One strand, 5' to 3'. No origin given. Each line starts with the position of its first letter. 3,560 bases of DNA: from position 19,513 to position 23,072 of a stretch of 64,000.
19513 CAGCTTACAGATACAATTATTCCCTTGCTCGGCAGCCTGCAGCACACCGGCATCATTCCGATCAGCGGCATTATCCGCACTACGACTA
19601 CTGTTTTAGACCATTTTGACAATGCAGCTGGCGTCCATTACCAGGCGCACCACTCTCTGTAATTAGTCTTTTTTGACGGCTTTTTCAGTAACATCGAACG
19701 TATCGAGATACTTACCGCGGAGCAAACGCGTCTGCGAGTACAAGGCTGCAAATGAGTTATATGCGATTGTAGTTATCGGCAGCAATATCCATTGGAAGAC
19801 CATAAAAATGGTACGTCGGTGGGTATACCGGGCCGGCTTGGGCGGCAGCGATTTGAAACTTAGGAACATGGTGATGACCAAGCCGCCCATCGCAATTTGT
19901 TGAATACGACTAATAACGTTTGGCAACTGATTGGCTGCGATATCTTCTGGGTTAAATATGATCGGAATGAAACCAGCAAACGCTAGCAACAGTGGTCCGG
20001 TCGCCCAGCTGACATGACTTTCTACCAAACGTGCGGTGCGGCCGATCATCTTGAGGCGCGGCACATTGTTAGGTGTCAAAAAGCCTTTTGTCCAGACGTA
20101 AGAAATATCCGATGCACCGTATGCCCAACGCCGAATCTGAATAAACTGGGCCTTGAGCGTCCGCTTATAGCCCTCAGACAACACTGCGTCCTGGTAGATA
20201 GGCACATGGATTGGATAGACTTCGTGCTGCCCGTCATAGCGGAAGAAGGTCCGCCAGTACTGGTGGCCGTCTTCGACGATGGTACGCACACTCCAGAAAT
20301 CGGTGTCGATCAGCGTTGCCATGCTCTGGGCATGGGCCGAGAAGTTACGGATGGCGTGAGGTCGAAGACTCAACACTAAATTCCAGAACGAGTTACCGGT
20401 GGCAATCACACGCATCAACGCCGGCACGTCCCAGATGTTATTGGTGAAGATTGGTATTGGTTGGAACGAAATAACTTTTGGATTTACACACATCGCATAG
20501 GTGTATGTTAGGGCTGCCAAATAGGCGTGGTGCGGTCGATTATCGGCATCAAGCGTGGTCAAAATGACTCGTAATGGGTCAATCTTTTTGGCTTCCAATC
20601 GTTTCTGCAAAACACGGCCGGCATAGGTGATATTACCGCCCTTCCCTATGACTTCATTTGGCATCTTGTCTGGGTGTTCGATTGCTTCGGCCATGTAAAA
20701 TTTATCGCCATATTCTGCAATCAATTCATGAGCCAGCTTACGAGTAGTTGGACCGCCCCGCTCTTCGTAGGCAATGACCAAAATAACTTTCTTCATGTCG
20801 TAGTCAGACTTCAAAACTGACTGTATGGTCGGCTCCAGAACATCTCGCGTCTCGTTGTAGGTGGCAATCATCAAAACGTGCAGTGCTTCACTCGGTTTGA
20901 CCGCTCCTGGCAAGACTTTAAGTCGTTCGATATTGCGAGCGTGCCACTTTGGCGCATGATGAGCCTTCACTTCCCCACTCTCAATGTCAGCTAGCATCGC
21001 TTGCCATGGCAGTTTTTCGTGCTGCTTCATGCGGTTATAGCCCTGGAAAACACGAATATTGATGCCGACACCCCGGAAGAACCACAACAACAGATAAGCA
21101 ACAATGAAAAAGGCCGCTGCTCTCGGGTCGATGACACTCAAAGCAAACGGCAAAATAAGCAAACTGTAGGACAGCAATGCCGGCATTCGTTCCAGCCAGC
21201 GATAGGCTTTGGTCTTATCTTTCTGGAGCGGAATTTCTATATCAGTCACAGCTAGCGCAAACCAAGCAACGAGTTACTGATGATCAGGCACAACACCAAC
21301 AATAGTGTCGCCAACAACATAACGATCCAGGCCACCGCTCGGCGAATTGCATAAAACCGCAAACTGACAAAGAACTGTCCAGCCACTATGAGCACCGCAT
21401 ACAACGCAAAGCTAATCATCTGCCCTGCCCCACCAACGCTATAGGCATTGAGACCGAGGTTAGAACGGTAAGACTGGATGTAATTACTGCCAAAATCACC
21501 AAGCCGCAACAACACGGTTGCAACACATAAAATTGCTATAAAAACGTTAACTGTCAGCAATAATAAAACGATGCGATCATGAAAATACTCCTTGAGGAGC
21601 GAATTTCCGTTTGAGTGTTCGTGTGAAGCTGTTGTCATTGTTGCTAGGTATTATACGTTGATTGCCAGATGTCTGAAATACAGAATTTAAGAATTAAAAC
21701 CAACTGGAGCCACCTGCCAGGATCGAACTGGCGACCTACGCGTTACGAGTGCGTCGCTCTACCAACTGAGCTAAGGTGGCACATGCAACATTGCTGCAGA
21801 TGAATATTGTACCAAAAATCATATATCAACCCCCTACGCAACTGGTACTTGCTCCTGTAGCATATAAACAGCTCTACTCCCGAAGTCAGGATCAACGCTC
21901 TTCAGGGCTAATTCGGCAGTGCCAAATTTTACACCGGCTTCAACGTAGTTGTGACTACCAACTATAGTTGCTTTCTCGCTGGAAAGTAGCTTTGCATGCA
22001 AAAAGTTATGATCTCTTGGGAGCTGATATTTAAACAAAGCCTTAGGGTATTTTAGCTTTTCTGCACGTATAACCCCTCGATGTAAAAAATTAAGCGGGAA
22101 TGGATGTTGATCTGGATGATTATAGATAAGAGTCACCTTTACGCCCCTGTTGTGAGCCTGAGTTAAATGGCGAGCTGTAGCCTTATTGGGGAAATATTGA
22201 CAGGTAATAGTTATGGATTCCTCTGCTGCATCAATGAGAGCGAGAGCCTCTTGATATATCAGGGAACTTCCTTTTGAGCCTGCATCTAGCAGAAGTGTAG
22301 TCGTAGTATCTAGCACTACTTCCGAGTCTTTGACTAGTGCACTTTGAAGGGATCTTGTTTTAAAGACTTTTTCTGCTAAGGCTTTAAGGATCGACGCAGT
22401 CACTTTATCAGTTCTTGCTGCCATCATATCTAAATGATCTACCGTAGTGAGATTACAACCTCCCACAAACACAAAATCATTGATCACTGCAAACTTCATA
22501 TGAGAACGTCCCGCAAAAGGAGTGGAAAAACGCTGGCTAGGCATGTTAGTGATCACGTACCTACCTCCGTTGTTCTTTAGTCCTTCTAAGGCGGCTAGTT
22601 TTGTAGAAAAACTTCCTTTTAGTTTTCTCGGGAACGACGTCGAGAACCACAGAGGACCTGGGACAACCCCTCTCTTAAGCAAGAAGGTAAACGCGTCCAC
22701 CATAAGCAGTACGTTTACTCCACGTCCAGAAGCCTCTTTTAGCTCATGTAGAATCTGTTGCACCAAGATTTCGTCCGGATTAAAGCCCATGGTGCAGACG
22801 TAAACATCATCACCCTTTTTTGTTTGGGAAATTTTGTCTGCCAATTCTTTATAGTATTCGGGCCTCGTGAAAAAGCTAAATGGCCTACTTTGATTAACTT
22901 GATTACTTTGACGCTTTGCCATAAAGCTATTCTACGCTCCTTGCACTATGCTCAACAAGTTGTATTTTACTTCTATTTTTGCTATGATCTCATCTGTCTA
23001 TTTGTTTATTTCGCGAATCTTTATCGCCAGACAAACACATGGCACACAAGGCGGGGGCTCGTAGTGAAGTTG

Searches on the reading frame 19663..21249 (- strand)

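Call 19: search_protein_families(library=pfam, proteins=[window:19663-21249:-], max_evalue=0.001)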
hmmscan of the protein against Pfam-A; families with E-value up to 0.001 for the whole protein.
window:19663-21249:- (528 aa): 1 family
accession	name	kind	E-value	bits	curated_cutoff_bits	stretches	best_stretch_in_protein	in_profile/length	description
PF13641.12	Glyco_tranf_2_3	-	0.00099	19.6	27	0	126-182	5-57/230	Glycosyltransferase like family 2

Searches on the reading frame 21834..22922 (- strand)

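Call 19: search_protein_families(library=pfam, proteins=[window:21834-22922:-], max_evalue=0.001)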
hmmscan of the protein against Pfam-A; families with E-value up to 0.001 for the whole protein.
window:21834-22922:- (362 aa): 2 families
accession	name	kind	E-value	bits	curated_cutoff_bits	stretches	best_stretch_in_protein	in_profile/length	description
PF13091.12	PLDc_2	-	7.8e-22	78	27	2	228-331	3-105/132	PLD-like domain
PF11495.14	Regulator_TrmB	-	0.00025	20.8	22.2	0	217-280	6-69/233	Archaeal transcriptional regulator TrmB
